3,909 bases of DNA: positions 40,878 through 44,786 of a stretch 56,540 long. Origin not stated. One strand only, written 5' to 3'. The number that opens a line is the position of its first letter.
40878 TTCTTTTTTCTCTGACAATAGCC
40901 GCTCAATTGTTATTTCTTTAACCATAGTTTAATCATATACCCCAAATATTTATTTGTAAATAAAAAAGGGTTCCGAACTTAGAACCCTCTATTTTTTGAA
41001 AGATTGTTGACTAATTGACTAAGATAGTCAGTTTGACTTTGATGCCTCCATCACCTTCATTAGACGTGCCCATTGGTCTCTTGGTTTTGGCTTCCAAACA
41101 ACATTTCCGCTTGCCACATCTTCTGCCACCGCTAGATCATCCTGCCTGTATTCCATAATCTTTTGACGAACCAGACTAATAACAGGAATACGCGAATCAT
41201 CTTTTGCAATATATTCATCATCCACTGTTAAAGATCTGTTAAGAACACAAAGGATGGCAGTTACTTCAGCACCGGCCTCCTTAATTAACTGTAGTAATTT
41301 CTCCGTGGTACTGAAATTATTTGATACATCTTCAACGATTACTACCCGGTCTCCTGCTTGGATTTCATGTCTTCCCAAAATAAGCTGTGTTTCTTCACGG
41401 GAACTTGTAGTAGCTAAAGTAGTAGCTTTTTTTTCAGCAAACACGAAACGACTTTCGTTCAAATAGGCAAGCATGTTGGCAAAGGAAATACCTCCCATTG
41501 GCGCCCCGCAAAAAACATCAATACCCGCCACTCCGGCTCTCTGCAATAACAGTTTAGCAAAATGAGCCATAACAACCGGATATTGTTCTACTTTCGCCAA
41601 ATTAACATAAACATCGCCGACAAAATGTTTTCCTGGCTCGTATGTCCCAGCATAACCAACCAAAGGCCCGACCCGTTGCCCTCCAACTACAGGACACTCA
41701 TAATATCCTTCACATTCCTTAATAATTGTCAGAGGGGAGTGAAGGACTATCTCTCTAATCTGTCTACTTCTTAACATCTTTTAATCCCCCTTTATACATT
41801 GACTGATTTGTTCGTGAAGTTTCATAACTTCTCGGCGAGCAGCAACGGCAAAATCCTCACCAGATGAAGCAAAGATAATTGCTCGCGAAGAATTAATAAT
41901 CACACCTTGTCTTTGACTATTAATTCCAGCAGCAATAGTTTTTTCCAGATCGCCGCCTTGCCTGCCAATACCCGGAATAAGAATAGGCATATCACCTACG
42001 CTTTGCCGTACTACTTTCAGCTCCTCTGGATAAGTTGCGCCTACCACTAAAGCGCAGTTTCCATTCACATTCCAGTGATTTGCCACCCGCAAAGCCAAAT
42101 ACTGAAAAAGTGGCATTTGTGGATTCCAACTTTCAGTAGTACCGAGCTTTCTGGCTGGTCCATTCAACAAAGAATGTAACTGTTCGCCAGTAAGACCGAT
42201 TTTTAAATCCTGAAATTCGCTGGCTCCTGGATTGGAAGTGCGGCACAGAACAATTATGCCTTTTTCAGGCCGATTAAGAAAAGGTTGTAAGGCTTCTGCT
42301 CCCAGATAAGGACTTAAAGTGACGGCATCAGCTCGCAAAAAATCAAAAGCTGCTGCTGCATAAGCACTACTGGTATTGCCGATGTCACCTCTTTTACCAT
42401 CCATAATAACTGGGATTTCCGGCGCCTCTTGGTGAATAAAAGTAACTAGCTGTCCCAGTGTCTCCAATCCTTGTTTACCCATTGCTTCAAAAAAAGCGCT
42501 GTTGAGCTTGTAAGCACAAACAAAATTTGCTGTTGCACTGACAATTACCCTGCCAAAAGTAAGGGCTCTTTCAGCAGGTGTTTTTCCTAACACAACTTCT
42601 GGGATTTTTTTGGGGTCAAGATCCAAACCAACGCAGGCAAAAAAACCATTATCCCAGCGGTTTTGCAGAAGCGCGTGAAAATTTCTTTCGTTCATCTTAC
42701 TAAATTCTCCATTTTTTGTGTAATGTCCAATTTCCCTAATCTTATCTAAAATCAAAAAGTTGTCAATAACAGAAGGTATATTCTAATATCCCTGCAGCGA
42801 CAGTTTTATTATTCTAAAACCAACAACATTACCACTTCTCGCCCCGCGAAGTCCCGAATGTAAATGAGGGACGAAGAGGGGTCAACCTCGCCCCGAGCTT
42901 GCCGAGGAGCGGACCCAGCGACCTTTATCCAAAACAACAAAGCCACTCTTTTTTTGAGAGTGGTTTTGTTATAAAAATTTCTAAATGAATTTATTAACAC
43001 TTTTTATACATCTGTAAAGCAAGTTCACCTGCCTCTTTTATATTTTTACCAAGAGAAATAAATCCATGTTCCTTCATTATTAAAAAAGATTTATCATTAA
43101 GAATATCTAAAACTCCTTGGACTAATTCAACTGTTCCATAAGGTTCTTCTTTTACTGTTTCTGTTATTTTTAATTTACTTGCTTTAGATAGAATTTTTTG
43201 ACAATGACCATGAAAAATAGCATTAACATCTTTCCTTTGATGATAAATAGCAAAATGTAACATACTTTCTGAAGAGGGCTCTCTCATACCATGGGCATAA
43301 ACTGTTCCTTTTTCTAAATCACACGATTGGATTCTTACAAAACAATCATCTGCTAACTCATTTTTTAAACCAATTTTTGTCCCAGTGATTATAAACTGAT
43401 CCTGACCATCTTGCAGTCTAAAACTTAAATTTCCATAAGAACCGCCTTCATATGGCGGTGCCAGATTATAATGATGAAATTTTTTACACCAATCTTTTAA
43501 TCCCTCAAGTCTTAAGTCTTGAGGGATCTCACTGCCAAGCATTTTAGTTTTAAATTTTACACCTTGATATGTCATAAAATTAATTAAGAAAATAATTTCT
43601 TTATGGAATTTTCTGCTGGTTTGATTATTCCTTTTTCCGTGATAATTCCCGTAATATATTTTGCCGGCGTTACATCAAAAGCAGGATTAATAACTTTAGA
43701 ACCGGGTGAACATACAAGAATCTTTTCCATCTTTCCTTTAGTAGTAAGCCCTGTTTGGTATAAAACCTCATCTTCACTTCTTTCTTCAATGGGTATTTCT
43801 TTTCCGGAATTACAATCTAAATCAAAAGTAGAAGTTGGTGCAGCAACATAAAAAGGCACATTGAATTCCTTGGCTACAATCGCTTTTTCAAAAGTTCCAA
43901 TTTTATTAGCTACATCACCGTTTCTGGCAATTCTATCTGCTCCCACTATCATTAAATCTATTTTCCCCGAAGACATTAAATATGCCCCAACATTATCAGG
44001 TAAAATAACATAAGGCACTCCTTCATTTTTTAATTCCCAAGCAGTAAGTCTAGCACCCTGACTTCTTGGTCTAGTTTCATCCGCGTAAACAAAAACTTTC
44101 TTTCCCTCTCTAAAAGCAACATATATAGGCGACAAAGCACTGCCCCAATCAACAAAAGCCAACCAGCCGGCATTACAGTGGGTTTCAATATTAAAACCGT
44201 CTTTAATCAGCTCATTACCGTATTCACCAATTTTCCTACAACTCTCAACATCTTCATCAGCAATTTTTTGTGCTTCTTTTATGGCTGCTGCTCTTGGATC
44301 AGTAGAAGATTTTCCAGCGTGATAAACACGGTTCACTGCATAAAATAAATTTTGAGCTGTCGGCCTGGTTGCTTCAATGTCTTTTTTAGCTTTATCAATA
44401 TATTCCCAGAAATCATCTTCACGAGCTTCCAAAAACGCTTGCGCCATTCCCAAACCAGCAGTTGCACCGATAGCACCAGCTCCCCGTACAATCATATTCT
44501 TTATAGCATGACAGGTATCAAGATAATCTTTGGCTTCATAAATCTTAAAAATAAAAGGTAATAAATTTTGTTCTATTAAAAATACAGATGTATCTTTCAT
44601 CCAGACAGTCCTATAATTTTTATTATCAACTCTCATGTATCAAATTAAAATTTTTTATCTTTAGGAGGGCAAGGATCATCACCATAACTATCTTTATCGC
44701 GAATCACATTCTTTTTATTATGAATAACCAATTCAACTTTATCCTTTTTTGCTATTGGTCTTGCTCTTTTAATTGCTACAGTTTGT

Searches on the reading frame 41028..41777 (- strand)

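Call 84: search_protein_families(library=pfam, proteins=[window:41028-41777:-], max_evalue=0.00001)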
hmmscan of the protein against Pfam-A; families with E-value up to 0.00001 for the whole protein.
window:41028-41777:- (249 aa): 1 family
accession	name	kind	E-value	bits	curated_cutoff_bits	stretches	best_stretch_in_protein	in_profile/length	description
PF00156.33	Pribosyltran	-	1.1e-07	31.7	26.3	1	74-191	16-137/158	Phosphoribosyl transferase domain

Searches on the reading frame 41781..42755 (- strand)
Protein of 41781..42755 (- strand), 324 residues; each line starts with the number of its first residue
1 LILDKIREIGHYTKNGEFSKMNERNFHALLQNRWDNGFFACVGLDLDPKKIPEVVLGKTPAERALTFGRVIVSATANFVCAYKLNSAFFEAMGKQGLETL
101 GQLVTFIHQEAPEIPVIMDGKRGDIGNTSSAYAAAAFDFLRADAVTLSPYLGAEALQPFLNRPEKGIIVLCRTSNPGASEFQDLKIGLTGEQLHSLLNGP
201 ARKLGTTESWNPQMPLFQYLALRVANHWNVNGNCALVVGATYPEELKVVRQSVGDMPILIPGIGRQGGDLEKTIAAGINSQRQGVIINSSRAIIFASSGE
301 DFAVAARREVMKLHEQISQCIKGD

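Call 84: search_protein_families(library=pfam, proteins=[window:41781-42755:-], max_evalue=0.00001)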
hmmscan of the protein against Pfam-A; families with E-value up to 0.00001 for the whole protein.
window:41781-42755:- (324 aa): 1 family
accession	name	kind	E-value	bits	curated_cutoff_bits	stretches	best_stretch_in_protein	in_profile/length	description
PF00215.30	OMPdecase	-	5.2e-23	82.5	27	1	41-298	4-213/221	Orotidine 5'-phosphate decarboxylase / HUMPS family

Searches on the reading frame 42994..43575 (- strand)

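Call 84: search_protein_families(library=pfam, proteins=[window:42994-43575:-], max_evalue=0.00001)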
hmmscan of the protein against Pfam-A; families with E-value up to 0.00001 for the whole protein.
window:42994-43575:- (193 aa): 1 family
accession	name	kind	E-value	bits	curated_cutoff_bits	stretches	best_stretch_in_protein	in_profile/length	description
PF00596.27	Aldolase_II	-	2.4e-19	70.4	22.2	1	29-189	6-175/183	Class II Aldolase and Adducin N-terminal domain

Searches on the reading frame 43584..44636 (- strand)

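Call 84: search_protein_families(library=pfam, proteins=[window:43584-44636:-], max_evalue=0.00001)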
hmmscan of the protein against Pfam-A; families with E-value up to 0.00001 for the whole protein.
window:43584-44636:- (350 aa): 1 family
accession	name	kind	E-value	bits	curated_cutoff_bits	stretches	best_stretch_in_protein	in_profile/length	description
PF01008.23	IF-2B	-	1.7e-78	264.2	22.4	1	50-340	2-280/280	Initiation factor 2 subunit family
